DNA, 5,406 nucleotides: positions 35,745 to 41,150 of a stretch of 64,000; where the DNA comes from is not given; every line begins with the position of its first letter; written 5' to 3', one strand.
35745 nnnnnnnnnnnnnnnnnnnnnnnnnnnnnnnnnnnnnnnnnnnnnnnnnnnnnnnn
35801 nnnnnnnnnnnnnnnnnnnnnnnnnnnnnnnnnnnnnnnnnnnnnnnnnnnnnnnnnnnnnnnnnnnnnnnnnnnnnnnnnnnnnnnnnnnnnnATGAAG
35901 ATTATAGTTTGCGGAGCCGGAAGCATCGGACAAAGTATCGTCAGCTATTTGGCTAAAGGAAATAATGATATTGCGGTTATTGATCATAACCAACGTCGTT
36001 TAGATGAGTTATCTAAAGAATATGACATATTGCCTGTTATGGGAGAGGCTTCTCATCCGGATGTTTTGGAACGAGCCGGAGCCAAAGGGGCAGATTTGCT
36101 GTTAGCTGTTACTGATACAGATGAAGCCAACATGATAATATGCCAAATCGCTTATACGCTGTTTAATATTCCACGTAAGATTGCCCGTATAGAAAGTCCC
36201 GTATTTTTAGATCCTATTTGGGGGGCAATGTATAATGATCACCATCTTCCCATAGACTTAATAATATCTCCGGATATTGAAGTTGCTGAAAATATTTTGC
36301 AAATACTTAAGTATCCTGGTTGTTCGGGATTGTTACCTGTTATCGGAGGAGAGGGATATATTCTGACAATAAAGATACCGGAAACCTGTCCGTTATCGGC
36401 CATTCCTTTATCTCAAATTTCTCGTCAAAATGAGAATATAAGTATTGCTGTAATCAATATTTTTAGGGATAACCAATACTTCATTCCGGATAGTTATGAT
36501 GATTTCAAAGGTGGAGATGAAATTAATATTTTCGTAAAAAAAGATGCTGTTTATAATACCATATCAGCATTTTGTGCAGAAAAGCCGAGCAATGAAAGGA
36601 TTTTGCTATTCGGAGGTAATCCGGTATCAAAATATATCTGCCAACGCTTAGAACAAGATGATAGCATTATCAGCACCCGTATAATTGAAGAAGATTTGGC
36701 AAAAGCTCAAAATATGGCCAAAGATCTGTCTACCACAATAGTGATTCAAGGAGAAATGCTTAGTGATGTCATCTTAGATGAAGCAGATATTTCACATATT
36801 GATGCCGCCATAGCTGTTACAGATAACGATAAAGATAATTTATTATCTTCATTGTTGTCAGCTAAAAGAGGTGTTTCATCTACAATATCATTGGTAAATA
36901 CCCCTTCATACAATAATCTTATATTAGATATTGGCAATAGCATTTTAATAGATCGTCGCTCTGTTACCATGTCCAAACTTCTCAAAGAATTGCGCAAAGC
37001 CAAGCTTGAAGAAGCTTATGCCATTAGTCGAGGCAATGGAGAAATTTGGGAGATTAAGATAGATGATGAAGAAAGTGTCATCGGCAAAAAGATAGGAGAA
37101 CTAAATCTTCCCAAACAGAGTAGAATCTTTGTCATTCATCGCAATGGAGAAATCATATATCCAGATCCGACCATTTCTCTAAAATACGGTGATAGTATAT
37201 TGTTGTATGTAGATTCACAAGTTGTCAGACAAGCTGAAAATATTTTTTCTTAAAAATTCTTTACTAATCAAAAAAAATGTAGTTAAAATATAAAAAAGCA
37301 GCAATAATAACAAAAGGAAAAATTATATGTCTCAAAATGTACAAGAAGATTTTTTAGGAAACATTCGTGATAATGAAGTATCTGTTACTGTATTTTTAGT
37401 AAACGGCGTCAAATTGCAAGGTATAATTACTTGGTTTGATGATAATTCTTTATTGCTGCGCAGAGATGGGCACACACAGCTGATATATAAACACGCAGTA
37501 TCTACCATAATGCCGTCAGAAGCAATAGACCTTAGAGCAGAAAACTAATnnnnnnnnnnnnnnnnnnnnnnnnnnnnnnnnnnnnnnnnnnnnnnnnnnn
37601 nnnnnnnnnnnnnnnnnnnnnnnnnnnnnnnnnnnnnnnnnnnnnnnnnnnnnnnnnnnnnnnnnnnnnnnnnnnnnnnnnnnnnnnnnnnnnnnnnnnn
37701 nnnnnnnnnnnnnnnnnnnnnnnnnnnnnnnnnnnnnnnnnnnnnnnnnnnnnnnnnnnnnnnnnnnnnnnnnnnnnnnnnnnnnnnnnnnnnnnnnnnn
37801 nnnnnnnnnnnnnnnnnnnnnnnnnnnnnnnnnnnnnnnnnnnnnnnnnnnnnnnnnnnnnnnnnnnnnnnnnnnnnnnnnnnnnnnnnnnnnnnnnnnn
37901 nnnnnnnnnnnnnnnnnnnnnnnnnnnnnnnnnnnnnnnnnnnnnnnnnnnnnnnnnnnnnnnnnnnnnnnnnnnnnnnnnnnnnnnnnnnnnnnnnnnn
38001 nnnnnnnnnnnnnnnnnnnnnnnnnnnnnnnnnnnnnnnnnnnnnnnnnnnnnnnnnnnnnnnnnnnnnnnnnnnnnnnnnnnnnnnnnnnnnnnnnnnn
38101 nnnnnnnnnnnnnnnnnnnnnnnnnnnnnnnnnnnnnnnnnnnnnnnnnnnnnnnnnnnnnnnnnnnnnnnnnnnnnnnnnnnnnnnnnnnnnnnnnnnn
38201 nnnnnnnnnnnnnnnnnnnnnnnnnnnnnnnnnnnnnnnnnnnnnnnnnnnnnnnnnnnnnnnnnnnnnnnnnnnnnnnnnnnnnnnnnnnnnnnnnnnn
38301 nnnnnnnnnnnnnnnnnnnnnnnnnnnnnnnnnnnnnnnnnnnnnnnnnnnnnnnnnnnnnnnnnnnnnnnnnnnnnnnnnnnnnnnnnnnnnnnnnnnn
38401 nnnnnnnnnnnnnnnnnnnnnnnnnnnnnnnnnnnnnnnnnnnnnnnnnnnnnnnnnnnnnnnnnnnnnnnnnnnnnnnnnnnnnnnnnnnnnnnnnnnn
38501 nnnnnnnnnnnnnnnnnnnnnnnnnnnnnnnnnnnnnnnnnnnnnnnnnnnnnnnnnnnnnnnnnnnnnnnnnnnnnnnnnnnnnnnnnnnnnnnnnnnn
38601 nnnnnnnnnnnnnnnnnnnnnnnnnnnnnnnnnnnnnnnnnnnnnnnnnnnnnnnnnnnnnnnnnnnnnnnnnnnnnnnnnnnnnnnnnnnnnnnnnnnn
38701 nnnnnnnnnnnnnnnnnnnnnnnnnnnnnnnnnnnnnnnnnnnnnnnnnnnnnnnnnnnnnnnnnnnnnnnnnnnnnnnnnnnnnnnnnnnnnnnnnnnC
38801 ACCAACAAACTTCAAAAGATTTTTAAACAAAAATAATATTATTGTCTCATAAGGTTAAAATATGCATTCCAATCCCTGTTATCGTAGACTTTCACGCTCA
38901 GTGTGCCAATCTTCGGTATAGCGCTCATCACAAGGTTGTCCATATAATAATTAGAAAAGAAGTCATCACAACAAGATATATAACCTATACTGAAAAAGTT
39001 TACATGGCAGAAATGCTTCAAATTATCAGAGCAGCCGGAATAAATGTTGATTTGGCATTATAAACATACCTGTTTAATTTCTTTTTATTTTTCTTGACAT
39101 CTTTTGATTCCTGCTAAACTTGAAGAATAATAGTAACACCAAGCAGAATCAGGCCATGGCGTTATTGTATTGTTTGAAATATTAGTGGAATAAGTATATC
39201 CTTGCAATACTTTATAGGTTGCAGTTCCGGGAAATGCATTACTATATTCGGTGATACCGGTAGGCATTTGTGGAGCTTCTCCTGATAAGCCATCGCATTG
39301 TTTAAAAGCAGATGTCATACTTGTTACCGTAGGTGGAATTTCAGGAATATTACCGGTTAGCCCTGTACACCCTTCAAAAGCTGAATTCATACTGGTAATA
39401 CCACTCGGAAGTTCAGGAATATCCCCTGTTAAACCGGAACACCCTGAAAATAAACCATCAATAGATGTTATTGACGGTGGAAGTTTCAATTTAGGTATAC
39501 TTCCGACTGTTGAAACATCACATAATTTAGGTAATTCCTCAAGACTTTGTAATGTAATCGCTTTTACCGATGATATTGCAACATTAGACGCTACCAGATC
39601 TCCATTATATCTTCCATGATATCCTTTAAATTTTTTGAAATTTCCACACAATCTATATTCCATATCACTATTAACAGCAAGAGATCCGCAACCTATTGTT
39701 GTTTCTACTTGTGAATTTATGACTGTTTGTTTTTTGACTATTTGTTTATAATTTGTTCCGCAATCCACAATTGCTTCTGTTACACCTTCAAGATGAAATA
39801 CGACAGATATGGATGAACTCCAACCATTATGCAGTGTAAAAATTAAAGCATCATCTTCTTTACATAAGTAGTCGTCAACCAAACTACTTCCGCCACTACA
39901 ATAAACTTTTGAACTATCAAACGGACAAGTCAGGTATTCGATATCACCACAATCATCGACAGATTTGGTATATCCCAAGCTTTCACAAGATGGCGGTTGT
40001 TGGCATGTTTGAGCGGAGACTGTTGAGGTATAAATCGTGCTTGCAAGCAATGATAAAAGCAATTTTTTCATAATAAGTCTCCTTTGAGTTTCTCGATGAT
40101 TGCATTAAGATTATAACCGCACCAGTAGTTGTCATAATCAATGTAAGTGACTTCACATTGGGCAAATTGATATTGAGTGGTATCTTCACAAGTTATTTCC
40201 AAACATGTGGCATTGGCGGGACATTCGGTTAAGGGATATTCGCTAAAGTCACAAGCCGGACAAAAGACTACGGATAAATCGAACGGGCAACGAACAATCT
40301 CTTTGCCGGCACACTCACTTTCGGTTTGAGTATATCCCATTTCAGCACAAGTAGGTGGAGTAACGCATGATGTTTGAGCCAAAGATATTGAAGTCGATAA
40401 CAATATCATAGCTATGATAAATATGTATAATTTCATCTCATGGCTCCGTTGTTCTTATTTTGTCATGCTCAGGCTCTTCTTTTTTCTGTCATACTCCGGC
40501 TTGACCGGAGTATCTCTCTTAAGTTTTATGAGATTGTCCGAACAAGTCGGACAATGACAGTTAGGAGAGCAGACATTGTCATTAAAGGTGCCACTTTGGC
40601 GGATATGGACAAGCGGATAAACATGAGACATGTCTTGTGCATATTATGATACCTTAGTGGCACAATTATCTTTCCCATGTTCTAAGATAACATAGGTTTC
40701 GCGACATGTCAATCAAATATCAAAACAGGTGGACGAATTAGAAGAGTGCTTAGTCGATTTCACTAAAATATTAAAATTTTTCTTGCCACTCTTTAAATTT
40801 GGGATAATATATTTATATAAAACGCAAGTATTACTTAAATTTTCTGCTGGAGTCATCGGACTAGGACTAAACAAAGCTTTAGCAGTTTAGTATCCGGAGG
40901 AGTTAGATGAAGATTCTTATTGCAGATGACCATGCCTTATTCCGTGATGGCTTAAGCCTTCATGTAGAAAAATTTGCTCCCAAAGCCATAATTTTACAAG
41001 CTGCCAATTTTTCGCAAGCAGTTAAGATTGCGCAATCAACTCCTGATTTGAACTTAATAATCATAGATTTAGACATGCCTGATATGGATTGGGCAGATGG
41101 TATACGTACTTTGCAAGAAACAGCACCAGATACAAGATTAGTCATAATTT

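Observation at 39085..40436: Operon of two secreted cysteine-rich proteins sharing an unrecognised N-terminal Cys module, one tipped with BspA/LRR-like repeats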

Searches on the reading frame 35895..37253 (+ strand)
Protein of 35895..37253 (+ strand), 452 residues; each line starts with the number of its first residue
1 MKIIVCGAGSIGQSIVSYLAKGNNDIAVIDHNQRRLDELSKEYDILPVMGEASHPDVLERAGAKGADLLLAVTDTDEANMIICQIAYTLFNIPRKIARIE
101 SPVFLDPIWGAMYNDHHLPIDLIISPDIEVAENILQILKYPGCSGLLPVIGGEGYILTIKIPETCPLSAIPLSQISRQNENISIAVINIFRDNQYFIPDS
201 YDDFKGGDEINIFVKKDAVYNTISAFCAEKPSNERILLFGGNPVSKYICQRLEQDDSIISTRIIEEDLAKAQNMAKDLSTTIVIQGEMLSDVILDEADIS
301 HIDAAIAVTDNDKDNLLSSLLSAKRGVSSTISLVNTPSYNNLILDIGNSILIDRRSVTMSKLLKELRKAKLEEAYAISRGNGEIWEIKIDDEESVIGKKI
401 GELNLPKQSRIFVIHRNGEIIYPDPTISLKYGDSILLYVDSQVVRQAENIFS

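Call 65: search_protein_families(library=pfam, proteins=[window:35895-37253:+], max_evalue=0.00001)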
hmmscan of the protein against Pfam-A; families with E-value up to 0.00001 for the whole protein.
window:35895-37253:+ (452 aa): 4 families
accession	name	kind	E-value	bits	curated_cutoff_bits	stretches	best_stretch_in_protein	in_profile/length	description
PF02254.24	TrkA_N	-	3.5e-41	140.6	23.8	2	3-104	1-101/116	TrkA-N domain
PF02080.26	TrkA_C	-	2.5e-17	63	27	1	386-451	3-70/71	TrkA-C domain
PF03435.24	Sacchrp_dh_NADP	-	5.4e-06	27.2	25.1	0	3-42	1-42/129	Saccharopine dehydrogenase NADP binding domain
PF13241.12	NAD_binding_7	-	7.6e-06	26.9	22.1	0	2-86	9-82/104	Putative NAD(P)-binding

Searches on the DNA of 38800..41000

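Call 42: search_rna_families(source=window, start=38800, end=41000, threshold=evalue, max_evalue=1)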
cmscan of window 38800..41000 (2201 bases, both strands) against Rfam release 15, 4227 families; matches with E-value up to 1: 0.
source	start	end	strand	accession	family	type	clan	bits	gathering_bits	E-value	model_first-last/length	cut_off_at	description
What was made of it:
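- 40437..40660 (-): Conserved 224-nt leader upstream of the small gene. It is part of the repeated cassette. No Rfam family matches (call 42).
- Tried and rejected: Rfam: a scan of 38800-41000 at E<=1 gave no family (call 42), so the leader is not a known riboswitch or leader.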
